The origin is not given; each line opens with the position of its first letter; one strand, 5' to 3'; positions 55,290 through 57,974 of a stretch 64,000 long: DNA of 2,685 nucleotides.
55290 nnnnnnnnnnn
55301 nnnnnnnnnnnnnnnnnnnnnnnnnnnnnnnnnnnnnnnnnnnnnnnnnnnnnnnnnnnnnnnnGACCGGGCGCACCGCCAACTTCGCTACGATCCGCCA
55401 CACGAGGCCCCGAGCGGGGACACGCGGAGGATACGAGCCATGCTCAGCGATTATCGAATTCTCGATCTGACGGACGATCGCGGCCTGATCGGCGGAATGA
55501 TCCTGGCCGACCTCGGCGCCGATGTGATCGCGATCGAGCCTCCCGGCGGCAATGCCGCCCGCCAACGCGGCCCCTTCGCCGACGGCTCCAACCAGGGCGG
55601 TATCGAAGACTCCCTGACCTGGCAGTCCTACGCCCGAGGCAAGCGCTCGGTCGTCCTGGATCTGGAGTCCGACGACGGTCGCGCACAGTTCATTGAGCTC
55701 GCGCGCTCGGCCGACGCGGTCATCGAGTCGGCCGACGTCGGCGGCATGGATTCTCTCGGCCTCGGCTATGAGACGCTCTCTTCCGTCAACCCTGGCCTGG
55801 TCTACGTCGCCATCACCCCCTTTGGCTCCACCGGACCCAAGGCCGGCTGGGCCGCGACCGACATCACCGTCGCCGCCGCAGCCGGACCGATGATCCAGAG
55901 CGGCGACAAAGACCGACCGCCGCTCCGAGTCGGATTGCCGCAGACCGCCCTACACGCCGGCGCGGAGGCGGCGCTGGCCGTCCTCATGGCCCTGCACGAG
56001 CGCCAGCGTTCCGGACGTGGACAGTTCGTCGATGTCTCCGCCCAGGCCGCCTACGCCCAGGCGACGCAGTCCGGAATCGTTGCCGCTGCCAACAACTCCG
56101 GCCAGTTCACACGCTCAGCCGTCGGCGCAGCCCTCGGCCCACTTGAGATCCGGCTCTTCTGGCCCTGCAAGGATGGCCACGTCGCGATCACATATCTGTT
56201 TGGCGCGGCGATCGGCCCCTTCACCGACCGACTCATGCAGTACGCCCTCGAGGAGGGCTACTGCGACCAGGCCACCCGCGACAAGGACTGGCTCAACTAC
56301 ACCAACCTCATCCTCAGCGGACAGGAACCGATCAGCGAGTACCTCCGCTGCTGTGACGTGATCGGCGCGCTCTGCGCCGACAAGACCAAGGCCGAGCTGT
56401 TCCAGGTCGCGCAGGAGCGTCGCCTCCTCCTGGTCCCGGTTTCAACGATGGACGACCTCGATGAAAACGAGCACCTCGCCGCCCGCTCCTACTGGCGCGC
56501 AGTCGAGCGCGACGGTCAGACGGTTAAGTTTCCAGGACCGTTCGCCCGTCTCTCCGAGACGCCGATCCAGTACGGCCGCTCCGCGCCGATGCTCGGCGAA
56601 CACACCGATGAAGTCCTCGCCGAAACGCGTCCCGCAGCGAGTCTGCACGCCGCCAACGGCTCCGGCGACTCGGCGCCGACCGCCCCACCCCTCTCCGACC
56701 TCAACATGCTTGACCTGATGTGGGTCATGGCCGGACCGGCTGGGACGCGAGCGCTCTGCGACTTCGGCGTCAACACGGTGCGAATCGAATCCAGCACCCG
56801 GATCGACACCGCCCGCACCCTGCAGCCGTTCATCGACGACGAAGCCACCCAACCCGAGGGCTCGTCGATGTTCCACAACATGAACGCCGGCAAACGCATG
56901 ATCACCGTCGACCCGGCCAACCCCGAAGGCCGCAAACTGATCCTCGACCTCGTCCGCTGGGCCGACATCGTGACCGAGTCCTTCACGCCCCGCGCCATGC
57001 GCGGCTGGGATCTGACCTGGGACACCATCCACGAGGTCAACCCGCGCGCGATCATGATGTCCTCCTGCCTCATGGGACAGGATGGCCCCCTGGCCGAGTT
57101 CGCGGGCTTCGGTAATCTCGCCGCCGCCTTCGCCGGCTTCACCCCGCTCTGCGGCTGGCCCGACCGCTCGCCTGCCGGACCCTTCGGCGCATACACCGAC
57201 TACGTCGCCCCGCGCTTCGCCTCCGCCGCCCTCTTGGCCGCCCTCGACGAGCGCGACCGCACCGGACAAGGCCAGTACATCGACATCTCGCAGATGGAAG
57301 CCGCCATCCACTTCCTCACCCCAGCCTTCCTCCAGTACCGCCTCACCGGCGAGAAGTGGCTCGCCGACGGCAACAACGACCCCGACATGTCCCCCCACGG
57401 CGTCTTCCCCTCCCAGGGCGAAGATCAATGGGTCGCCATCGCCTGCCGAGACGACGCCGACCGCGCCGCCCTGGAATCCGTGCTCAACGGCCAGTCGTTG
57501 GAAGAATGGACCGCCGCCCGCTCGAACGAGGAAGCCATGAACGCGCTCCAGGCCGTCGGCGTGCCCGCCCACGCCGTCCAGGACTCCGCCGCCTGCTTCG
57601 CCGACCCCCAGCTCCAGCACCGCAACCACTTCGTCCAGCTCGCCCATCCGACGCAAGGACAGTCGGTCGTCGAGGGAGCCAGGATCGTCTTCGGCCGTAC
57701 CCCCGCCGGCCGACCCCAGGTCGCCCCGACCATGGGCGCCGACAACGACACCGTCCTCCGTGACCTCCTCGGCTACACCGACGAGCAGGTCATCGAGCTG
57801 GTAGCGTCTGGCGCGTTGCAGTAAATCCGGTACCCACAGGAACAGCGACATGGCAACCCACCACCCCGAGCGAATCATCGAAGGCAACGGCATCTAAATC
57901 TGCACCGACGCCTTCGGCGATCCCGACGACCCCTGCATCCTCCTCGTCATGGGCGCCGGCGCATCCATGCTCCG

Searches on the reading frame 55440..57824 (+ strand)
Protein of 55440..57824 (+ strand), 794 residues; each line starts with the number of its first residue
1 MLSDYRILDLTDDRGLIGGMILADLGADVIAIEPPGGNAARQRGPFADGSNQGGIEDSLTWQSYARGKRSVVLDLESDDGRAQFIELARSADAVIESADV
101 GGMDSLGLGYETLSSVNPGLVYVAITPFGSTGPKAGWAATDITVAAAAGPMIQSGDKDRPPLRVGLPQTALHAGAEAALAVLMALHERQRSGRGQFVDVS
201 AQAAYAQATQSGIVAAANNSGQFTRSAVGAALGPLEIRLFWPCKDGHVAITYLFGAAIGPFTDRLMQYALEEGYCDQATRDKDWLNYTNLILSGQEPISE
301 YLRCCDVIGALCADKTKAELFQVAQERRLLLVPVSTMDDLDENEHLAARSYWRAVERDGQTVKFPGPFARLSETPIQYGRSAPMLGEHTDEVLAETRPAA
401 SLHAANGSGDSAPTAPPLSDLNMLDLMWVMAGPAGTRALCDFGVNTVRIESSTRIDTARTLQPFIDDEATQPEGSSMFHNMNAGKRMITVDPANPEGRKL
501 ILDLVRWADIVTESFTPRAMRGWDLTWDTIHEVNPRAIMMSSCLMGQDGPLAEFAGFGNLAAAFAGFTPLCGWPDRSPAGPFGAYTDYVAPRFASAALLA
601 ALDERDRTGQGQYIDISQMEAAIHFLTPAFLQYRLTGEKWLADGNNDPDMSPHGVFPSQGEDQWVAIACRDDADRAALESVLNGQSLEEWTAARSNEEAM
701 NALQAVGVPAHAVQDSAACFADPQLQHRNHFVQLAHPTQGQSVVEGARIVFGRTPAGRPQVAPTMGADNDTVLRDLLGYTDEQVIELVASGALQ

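Call 57: search_protein_families(library=pfam, proteins=[window:55440-57824:+], max_evalue=0.001)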
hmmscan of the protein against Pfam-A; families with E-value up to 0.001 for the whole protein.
window:55440-57824:+ (794 aa): 1 family
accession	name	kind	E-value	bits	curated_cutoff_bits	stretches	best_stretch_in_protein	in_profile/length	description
PF02515.22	CoA_transf_3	-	2.6e-156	520.8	23.3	2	2-389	1-366/366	CoA-transferase family III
